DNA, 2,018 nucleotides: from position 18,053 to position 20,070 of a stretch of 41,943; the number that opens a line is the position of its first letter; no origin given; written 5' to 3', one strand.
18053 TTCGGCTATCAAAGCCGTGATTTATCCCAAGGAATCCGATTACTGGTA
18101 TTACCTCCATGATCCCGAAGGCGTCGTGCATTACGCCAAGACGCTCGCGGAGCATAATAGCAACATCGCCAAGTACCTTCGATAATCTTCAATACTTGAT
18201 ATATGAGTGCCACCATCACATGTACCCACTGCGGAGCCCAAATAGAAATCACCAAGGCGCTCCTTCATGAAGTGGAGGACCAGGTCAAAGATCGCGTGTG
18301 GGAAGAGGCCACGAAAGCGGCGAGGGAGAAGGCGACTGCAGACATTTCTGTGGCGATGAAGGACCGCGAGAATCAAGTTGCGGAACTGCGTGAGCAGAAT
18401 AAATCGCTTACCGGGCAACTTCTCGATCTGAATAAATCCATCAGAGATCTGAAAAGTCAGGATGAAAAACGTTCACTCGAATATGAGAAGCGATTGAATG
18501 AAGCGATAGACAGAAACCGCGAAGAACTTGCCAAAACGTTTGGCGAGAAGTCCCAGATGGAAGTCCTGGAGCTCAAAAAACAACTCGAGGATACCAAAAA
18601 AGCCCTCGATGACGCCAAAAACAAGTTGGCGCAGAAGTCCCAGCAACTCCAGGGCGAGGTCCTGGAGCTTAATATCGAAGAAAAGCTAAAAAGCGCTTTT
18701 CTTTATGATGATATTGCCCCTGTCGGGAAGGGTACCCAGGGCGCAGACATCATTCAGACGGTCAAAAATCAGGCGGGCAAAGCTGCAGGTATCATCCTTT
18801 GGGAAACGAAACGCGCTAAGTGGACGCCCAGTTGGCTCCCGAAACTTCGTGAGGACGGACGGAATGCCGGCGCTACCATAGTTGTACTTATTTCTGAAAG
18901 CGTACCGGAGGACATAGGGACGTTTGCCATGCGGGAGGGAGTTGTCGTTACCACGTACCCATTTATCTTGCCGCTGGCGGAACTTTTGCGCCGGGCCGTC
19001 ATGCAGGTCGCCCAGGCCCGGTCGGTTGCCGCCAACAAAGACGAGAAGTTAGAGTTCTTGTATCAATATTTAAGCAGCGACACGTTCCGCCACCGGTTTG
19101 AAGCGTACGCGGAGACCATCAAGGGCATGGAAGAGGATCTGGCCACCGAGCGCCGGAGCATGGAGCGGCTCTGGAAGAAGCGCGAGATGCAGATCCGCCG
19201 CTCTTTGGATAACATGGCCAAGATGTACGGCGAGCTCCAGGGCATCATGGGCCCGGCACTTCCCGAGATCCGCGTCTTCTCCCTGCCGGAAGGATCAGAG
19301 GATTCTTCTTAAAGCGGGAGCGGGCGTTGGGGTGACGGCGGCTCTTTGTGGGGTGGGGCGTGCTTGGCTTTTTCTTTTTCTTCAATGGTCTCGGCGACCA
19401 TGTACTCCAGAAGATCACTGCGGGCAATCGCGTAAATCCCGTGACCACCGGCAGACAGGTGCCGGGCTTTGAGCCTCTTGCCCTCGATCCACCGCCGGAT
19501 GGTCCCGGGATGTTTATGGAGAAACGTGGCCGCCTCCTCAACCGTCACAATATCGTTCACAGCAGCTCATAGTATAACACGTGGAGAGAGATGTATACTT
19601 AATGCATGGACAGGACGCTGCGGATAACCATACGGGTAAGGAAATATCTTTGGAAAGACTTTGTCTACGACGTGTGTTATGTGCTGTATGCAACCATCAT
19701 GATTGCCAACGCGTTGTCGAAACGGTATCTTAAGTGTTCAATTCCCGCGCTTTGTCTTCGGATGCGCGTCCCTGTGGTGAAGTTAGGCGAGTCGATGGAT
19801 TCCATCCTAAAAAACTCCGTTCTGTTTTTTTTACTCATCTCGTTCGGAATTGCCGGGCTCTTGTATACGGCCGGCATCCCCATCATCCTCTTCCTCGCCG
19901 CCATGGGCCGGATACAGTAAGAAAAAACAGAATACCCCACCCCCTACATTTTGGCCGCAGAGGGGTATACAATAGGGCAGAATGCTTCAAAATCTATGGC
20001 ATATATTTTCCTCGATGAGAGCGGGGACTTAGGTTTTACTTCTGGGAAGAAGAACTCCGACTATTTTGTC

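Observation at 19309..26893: AT-rich defence-like island with no recognisable mobility gene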

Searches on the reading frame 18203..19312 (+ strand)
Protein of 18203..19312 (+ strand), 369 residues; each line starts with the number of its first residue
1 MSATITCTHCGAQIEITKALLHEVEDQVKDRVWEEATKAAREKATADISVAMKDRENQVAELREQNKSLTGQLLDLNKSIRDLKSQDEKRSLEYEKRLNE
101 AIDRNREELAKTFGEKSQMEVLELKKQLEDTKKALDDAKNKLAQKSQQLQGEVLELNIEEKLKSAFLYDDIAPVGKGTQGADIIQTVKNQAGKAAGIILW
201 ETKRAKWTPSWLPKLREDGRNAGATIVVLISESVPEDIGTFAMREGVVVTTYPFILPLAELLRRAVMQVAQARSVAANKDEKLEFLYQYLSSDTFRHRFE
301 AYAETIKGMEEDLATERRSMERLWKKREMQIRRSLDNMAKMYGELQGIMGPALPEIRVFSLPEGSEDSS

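Call 4: search_protein_families(library=pfam, proteins=[window:18203-19312:+], max_evalue=0.01)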
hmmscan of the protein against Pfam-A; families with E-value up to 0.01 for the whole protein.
window:18203-19312:+ (369 aa): 1 family
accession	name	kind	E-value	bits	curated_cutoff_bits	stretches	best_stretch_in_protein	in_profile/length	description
PF09903.14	DUF2130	-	7.5e-57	193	26.7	1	120-362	4-253/255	Uncharacterized protein conserved in bacteria (DUF2130)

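Call 5: search_protein_families(library=padloc, proteins=[window:18203-19312:+], max_evalue=0.01)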
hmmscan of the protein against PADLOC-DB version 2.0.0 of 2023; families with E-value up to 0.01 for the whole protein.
window:18203-19312:+ (369 aa): 3 families
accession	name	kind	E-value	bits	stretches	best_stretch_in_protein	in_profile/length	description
PDLC03859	LmuB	-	0.00019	18.8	1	5-148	332-474/611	-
PDLC03863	LmuB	-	0.0002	18.2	1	5-164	318-476/610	-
PDLC03865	LmuB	-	0.00031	17.1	1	24-155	556-689/1007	-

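Call 6: search_protein_families(library=ncbifam, proteins=[window:18203-19312:+], max_evalue=0.00001)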
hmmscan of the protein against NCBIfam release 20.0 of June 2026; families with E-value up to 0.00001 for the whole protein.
window:18203-19312:+ (369 aa): 0 families

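Call 17: find_encoding_contigs(protein=window:18203-19312:+, flank=10000, max_places=10)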
Protein window:18203-19312:+ (369 aa): 1 contig read that carries it; 1 place shown.
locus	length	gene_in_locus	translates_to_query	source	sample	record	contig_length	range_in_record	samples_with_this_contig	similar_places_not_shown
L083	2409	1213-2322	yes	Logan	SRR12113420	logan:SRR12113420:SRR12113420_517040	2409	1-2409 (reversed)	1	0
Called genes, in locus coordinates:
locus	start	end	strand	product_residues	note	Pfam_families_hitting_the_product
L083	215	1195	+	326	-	PF02618:YceG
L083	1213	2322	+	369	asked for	PF09903:DUF2130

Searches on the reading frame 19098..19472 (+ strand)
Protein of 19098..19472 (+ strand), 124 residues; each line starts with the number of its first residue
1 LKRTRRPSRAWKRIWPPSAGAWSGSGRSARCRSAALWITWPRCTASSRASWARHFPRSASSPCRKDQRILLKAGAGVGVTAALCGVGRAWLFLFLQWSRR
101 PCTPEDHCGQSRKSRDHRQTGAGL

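Call 98: search_protein_families(library=pfam, proteins=[window:19098-19472:+], max_evalue=0.1)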
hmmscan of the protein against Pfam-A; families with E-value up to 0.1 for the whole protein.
window:19098-19472:+ (124 aa): 0 families

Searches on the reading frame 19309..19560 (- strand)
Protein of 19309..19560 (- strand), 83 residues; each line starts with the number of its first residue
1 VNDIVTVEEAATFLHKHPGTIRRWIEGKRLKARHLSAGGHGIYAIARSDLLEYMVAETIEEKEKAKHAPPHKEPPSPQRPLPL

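Call 4: search_protein_families(library=pfam, proteins=[window:19309-19560:-], max_evalue=0.01)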
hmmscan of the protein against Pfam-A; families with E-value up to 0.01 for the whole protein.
window:19309-19560:- (83 aa): 2 families
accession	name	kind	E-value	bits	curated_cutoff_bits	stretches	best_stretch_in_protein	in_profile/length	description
PF12728.13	HTH_17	-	1.8e-10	41.4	27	1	5-54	2-47/51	Helix-turn-helix domain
PF13384.12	HTH_23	-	0.0071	16.6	24.6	0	5-26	18-39/50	Homeodomain-like domain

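Call 5: search_protein_families(library=padloc, proteins=[window:19309-19560:-], max_evalue=0.01)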
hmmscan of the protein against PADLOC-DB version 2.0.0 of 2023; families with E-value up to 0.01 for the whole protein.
window:19309-19560:- (83 aa): 1 family
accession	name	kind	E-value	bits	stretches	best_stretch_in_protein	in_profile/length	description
PDLC04133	mad1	-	8.4e-05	20.8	1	5-43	6-42/60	mads_1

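Call 66: search_protein_families(library=ncbifam, proteins=[window:19309-19560:-], max_evalue=0.01)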
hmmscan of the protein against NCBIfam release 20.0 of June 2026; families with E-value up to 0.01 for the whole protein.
window:19309-19560:- (83 aa): 1 family
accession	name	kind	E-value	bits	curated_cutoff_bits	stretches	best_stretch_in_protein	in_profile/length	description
TIGR01764.1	excise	domain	1.5e-05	25.3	28.8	1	6-54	3-47/49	excisionase family DNA-binding protein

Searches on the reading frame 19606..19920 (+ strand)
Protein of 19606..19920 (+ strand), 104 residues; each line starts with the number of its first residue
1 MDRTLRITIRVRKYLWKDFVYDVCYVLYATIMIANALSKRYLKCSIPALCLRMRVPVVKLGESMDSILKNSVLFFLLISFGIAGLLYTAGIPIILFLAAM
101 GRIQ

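Call 4: search_protein_families(library=pfam, proteins=[window:19606-19920:+], max_evalue=0.01)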
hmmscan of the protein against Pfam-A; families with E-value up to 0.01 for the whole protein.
window:19606-19920:+ (104 aa): 0 families

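Call 5: search_protein_families(library=padloc, proteins=[window:19606-19920:+], max_evalue=0.01)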
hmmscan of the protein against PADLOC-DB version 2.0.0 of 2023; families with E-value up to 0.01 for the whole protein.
window:19606-19920:+ (104 aa): 0 families

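Call 66: search_protein_families(library=ncbifam, proteins=[window:19606-19920:+], max_evalue=0.01)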
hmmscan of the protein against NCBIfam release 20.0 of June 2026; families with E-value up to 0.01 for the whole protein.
window:19606-19920:+ (104 aa): 0 families

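Call 76: search_protein_families(library=pfam, proteins=[window:19606-19920:+], max_evalue=1)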
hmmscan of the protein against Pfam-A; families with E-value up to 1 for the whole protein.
window:19606-19920:+ (104 aa): 0 families
